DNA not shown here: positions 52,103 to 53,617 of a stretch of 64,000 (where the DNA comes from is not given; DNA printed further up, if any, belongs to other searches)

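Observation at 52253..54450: Uncharacterised overlapping two-gene operon (328-aa + 404-aa SEC-C-motif protein) embedded in the defence/mobile module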

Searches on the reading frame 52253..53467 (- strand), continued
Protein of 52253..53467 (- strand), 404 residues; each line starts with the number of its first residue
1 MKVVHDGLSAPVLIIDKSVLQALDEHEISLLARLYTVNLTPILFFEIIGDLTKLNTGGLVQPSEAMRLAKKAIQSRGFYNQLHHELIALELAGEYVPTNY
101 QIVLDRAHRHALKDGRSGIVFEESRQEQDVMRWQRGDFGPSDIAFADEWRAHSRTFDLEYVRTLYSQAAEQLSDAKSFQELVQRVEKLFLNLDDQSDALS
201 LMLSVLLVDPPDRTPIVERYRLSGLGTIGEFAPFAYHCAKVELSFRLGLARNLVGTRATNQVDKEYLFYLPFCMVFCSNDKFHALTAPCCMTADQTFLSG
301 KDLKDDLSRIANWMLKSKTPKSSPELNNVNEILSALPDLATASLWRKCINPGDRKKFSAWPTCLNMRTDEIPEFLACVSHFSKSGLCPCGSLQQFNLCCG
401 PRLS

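Call 47: search_protein_families(library=pfam, alignment_id=A4, max_evalue=0.00001)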
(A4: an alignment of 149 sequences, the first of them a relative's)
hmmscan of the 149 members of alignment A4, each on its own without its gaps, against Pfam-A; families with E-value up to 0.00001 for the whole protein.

A. member 1, L003:9126-9464:- (112 aa): 0 families

B. families by the number of members that match (of 149 scanned): 127 families (the first 25 are shown)
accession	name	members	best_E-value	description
PF00589.27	Phage_integrase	3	5.9e-37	Phage integrase family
PF00270.35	DEAD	3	1.8e-20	DEAD/DEAH box helicase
PF00271.37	Helicase_C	3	3.1e-14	Helicase conserved C-terminal domain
PF00005.33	ABC_tran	2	2.2e-52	ABC transporter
PF04851.21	ResIII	2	5.6e-31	Type III restriction enzyme, res subunit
PF04471.18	Mrr_cat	2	5.2e-29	Restriction endonuclease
PF13470.12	PIN_3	2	1.7e-15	PIN domain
PF12848.13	ABC_tran_Xtn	2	1.7e-12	ABC transporter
PF18741.7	MTES_1575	2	7.8e-11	REase_MTES_1575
PF00206.25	Lyase_1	1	2.3e-117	Lyase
PF00773.25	RNB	1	3.2e-109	RNB domain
PF00496.27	SBP_bac_5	1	7e-101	Bacterial extracellular solute-binding proteins, family 5 Middle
PF01078.27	Mg_chelatase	1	7.5e-96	Magnesium chelatase, subunit ChlI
PF00180.25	Iso_dh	1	2.1e-94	Isocitrate/isopropylmalate dehydrogenase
PF02702.23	KdpD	1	8.4e-93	Osmosensitive K+ channel His kinase sensor domain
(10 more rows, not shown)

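Call 48: search_protein_families(library=padloc, alignment_id=A4, max_evalue=1e-10)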
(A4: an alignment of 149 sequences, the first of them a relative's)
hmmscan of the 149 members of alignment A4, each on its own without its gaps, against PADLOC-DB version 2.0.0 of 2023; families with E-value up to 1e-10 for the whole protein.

A. member 1, L003:9126-9464:- (112 aa): 0 families

B. families by the number of members that match (of 149 scanned): 133 families (the first 25 are shown)
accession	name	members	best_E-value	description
PDLC03659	mREase_IV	2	4.1e-200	Type IV methyl-directed restriction enzyme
PDLC03658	mREase_IV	2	1.4e-65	Type IV methyl-directed restriction enzyme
PDLC04135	mad3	2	3.7e-54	mads_3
PDLC02707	PbeA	2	6.5e-29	PbeA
PDLC02704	PbeA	2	3e-24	PbeA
PDLC03624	REase_MTase_IIG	1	0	Type IIG restriction enzyme-methyltransferase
PDLC03615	REase_MTase_IIG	1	6.3e-238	Type IIG restriction enzyme-methyltransferase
PDLC00755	Effector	1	1.1e-161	Phospholipase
PDLC04944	PDC-S18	1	7.1e-141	-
PDLC05012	PDC-S39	1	9.2e-118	-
PDLC05011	PDC-S39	1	1.7e-113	-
PDLC02197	IetS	1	1.5e-67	-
PDLC00758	Effector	1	7.3e-46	Phospholipase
PDLC02201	IetS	1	1.2e-44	-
PDLC02199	IetS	1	1.7e-41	-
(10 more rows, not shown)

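Call 50: list_cluster_members(proteins=[P0001, P0032, P0020, P0059, P0034, P0014])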
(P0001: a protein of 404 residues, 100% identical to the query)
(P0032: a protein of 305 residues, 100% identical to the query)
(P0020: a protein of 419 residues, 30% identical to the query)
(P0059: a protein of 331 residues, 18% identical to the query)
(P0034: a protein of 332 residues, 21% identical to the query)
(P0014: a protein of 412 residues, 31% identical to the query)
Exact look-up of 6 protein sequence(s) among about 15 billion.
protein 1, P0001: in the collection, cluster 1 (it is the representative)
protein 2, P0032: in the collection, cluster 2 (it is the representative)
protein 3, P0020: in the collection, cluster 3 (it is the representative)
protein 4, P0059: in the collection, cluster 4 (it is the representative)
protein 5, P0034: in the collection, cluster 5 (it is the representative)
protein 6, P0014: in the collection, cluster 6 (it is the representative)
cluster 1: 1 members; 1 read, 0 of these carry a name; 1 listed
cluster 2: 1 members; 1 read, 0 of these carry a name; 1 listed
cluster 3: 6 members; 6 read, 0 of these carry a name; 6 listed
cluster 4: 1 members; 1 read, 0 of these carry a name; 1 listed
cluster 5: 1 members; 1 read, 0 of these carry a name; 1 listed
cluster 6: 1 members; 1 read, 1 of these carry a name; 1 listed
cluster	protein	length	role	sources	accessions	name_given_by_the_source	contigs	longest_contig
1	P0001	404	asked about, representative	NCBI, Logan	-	-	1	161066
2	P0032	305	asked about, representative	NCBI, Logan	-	-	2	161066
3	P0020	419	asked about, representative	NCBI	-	-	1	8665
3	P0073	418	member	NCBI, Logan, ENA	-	-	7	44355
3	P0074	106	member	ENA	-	-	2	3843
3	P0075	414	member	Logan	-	-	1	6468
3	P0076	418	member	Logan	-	-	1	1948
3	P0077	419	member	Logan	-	-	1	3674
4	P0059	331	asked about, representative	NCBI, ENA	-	-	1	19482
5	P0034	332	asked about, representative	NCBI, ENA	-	-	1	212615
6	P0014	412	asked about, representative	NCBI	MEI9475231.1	MAG: hypothetical protein WCO26_01455 [Deltaproteobacteria bacterium]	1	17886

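Call 51: search_protein_families(library=phrogs, proteins=[window:52253-53467:-], max_evalue=0.001)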
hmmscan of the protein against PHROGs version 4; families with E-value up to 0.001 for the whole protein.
window:52253-53467:- (404 aa): 0 families

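Call 59: search_protein_families(library=pfam, proteins=[L019:6536-7993:+, L021:6795-7988:+, L061:7059-7994:+, L027:6875-8017:+, L029:6065-7897:+, L012:1973-3601:+], max_evalue=0.001)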
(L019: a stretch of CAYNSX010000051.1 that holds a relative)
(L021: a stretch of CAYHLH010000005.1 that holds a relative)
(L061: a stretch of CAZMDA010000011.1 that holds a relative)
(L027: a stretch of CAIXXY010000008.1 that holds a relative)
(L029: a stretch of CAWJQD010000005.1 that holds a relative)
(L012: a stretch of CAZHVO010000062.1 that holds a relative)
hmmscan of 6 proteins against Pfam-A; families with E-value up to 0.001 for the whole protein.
L019:6536-7993:+ (486 aa): 0 families

L021:6795-7988:+ (398 aa): 9 families
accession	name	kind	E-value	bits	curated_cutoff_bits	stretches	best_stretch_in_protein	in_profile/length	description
PF03054.22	tRNA_Me_trans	-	2.3e-70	236.8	20.6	1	7-216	2-202/202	tRNA methyl transferase HUP domain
PF20259.3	tRNA_Me_trans_M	-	1.7e-18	66.3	27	1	221-294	2-65/66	tRNA methyl transferase PRC-barrel domain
PF20258.4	tRNA_Me_trans_C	-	1.8e-13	51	20.6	1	305-397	2-77/77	Aminomethyltransferase beta-barrel domain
PF02540.23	NAD_synthase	-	1.5e-06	28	21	1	5-73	18-85/242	NAD synthase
PF24167.1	DUF7411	-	4.3e-06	26.9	28.7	1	9-86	4-76/194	Family of unknown function (DUF7411)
PF00733.27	Asn_synthase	-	5.2e-06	26.8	21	1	8-83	20-93/354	Asparagine synthase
PF06508.19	QueC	-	7.3e-05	22.8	22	1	9-70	3-61/210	Queuosine biosynthesis protein QueC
PF00764.25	Arginosuc_synth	-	7.9e-05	23.2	27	1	8-81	2-73/162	Arginosuccinate synthase N-terminal HUP domain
PF01171.26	ATP_bind_3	-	0.00027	21.2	27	1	8-122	2-104/182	PP-loop family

L061:7059-7994:+ (312 aa): 1 family
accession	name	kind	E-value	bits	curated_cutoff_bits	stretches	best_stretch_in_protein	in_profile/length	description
PF13391.12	HNH_2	-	5e-12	45.9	21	1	208-256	1-65/66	HNH endonuclease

L027:6875-8017:+ (381 aa): 0 families

L029:6065-7897:+ (611 aa): 3 families
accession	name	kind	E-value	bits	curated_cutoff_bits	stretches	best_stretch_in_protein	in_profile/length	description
PF00350.29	Dynamin_N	-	3.7e-25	89.3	27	1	95-251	2-165/168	Dynamin family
PF01926.29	MMR_HSR1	-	1e-06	29.3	21.9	1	94-252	2-113/113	50S ribosome-binding GTPase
PF00009.33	GTP_EFTU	-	0.00014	21.9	26.5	0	187-292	69-173/188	Elongation factor Tu GTP binding domain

L012:1973-3601:+ (543 aa): 3 families
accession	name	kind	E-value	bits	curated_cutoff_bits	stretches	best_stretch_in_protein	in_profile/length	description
PF00239.26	Resolvase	-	5.7e-41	140.4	23.3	1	3-151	1-145/145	Resolvase, N terminal domain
PF07508.19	Recombinase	-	1.2e-23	83.7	21.1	1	175-283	2-101/102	Recombinase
PF13408.12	Zn_ribbon_recom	-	1.9e-11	44.6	25.3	1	298-356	1-53/58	Recombinase zinc beta ribbon domain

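Call 72: find_related_loci(query=A1, collection=viral_contigs, flank=8000)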
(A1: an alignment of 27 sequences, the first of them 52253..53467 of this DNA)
Query A1 (404 aa) in viral_contigs; peptide patterns used: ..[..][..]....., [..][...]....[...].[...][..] (x = any residue, [..] = any of these).
143 stretches matched a pattern; 4 encode a relative of the query (tblastn E <= 1e-3); 4 distinct loci.
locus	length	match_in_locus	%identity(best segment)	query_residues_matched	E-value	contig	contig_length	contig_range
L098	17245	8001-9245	32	10-399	8e-63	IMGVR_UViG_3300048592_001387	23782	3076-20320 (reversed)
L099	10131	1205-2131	34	8-311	1e-38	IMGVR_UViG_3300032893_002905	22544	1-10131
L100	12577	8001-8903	32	13-312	2e-38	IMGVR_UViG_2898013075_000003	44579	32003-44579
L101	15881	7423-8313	30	10-307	1e-38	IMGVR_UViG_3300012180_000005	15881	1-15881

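Call 74: search_dna_similar(query=window:52253-53467:-, collection=plasmids, mode=protein, max_evalue=0.001)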
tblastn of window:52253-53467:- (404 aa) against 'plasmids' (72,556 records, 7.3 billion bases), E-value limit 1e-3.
Records with a match: 1; places in all: 1; records where one place covers at least 80% of the query: 0.
Best place of each record, by identity: <60% 1.
By first word of the organism name: Granulicella 1.
By predicted mobility (MOB-suite, as given by PLSDB): conjugative 1.
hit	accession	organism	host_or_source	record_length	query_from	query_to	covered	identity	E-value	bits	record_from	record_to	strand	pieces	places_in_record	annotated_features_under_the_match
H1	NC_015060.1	Granulicella tundricola MP5ACTX9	-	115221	199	347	37%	34.4%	1e-14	83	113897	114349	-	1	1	hypothetical protein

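Call 75: get_annotated_region(hit=H1, flank=7000)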
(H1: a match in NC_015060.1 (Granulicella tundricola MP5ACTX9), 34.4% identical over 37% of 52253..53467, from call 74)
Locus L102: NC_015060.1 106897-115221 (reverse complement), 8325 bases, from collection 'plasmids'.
description: Granulicella tundricola MP5ACTX9 plasmid pACIX905, complete sequence
organism: Granulicella tundricola MP5ACTX9 (NCBI taxid 1198114)
taxonomy: Bacteria; Acidobacteriota; Terriglobia; Terriglobales; Acidobacteriaceae; Granulicella; Granulicella tundricola; Granulicella tundricola MP5ACTX9
host: -; source: -; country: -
typing (MOB-suite, as given by PLSDB): conjugative; replicon rep_cluster_93; relaxase MOBF; mating-pair formation MPF_T
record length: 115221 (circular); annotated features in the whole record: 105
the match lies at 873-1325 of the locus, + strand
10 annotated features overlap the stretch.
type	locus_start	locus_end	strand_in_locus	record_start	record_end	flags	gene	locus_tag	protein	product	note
CDS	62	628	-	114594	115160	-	-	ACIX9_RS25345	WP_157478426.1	hypothetical protein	-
CDS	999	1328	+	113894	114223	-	-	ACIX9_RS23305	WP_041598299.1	hypothetical protein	-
CDS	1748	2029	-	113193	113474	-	-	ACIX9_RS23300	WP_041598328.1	HU family DNA-binding protein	GO:0030261 - chromosome condensation [Evidence IEA]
CDS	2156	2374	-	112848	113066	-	-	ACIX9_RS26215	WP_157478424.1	RNA polymerase subunit sigma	-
CDS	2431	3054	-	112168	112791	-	-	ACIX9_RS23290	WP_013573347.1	response regulator transcription factor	GO:0000160 - phosphorelay signal transduction system [Evidence IEA]; GO:0006355 - regulation of DNA-templated ...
CDS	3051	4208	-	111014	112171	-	-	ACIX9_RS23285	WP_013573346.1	sensor histidine kinase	-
CDS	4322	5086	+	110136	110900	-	-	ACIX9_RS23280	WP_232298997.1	hypothetical protein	-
CDS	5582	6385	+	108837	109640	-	-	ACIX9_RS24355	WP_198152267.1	histidine kinase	GO:0000160 - phosphorelay signal transduction system [Evidence IEA]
CDS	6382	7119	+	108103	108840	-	-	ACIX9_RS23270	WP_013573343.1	LytTR family DNA-binding domain-containing protein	-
CDS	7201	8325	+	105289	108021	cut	-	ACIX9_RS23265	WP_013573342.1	carboxypeptidase-like regulatory domain-containing protein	-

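Call 77: search_protein_families(library=pfam, proteins=[L098:1876-3624:+, L098:3661-5424:+, L098:5434-7944:+, L098:9388-9999:+, L098:10048-11064:+, L099:127-1257:+, L099:2602-3417:+, L100:6735-7838:+, L100:9187-10560:+, L101:6174-6950:+], max_evalue=0.001)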
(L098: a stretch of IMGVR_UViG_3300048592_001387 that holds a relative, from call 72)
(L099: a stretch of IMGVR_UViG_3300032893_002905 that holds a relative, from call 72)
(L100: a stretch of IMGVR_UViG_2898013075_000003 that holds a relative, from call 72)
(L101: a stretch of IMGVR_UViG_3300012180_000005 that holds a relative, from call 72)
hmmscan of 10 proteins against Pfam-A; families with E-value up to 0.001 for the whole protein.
L098:1876-3624:+ (583 aa): 2 families
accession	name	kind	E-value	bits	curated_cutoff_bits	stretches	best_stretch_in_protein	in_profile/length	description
PF03235.19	GmrSD_N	-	8e-30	104.9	33.2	1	49-197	9-198/199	GmrSD restriction endonuclease, N-terminal domain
PF01844.29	HNH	-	1.1e-05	25.9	21.4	1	408-452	1-45/47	HNH endonuclease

L098:3661-5424:+ (588 aa): 2 families
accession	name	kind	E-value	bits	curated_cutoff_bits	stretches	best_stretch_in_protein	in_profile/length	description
PF01555.25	N6_N4_Mtase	-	6.2e-40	137.9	26.7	1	63-399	1-217/221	DNA methylase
PF02086.21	MethyltransfD12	-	0.00052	20.3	22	0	64-130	177-245/253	D12 class N6 adenine-specific DNA methyltransferase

L098:5434-7944:+ (837 aa): 2 families
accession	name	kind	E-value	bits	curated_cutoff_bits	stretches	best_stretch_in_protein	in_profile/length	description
PF04851.21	ResIII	-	9.4e-16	58.6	22.5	1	2-270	3-163/164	Type III restriction enzyme, res subunit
PF00270.35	DEAD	-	2.4e-06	27.8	26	0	70-150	16-93/167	DEAD/DEAH box helicase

L098:9388-9999:+ (204 aa): 0 families

L098:10048-11064:+ (339 aa): 0 families

L099:127-1257:+ (377 aa): 0 families

L099:2602-3417:+ (272 aa): 0 families

L100:6735-7838:+ (368 aa): 0 families

L100:9187-10560:+ (458 aa): 1 family
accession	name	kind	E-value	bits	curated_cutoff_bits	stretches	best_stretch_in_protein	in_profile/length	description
PF18862.6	ApeA_NTD1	-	0.00037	20.5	25.5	0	173-243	178-247/271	ApeA N-terminal domain 1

L101:6174-6950:+ (259 aa): 0 families

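Call 85: search_protein_families(library=pfam, proteins=[L037:134-1120:+, L037:2652-5534:+, L037:7148-7948:+, L037:9276-9836:+, L061:9297-12407:+, L083:2496-3809:+, L083:3819-4694:+, L083:5549-7753:+, L083:9360-10334:+, L083:10334-11224:+], max_evalue=0.001)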
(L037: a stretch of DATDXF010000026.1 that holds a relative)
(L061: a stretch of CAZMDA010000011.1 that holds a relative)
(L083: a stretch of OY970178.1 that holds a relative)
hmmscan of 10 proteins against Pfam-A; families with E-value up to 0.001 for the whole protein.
L037:134-1120:+ (329 aa): 0 families

L037:2652-5534:+ (961 aa): 2 families
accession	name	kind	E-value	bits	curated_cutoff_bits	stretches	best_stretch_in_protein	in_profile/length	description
PF04851.21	ResIII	-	2.7e-20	73.4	22.5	1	101-276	17-163/164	Type III restriction enzyme, res subunit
PF08722.17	Tn7_TnsA-like_N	-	5.1e-07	30.6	26.5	1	868-925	10-74/85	TnsA-like endonuclease N terminal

L037:7148-7948:+ (267 aa): 0 families

L037:9276-9836:+ (187 aa): 0 families

L061:9297-12407:+ (1037 aa): 6 families
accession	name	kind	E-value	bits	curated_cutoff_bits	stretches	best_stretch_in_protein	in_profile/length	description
PF04851.21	ResIII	-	5.6e-31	108.1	22.5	1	324-478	2-163/164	Type III restriction enzyme, res subunit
PF11907.13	DUF3427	-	4.6e-22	79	27.7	1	851-1032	92-279/280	Domain of unknown function (DUF3427)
PF00271.37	Helicase_C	-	2.1e-11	44.5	23.5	1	564-661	12-109/110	Helicase conserved C-terminal domain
PF00270.35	DEAD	-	3e-06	27.5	26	1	329-477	3-160/167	DEAD/DEAH box helicase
PF18766.7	SWI2_SNF2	-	9.6e-06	25.8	26.7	1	347-490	20-168/221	SWI2/SNF2 ATPase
PF13091.12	PLDc_2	-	0.00018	21.8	27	1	187-284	38-132/132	PLD-like domain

L083:2496-3809:+ (438 aa): 9 families
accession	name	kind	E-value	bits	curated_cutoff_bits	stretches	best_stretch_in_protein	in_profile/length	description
PF13304.12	AAA_21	-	6.4e-22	79.4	27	2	346-421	229-303/304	AAA domain, putative AbiEii toxin, Type IV TA system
PF13175.12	AAA_15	-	1.1e-11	45.5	32.1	1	337-419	291-372/374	AAA ATPase domain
PF00005.33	ABC_tran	-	1.2e-08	36.1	25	1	43-71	11-39/137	ABC transporter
PF02463.25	SMC_N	-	3e-08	33.8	40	0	348-429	130-210/220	RecF/RecN/SMC N terminal domain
PF13401.12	AAA_22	-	2.4e-06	28.3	27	0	44-75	6-33/130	AAA domain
PF13191.12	AAA_16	-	6.7e-05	23.9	32.6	1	42-87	23-69/167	AAA ATPase domain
PF05729.18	NACHT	-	0.00036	20.8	26.7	0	44-71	1-28/167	NACHT domain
PF13166.12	AAA_13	-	0.00051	19.3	36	0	39-67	12-40/713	AAA domain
PF13476.12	AAA_23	-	0.00062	20.9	27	1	43-69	19-45/201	AAA domain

L083:3819-4694:+ (292 aa): 0 families

L083:5549-7753:+ (735 aa): 5 families
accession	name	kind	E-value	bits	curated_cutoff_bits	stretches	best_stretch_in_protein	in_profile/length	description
PF04851.21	ResIII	-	2.2e-24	86.6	22.5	1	136-306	3-164/164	Type III restriction enzyme, res subunit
PF12728.13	HTH_17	-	3.2e-17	62.9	27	1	68-117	1-50/51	Helix-turn-helix domain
PF00271.37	Helicase_C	-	3.1e-14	53.6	23.5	1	393-494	9-109/110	Helicase conserved C-terminal domain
PF00270.35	DEAD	-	1.2e-07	32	26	1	149-307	12-162/167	DEAD/DEAH box helicase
PF18766.7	SWI2_SNF2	-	0.00011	22.4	26.7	1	242-329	92-183/221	SWI2/SNF2 ATPase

L083:9360-10334:+ (325 aa): 1 family
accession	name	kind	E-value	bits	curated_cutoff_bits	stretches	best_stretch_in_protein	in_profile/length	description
PF01734.28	Patatin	-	4.1e-27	96.1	27.7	1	21-202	1-191/191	Patatin-like phospholipase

L083:10334-11224:+ (297 aa): 0 families

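Call 93: search_dna_similar(query=window:52253-53467:-, collection=phages, mode=protein, max_evalue=0.001)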
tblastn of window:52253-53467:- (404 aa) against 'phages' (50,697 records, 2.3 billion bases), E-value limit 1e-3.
No match.
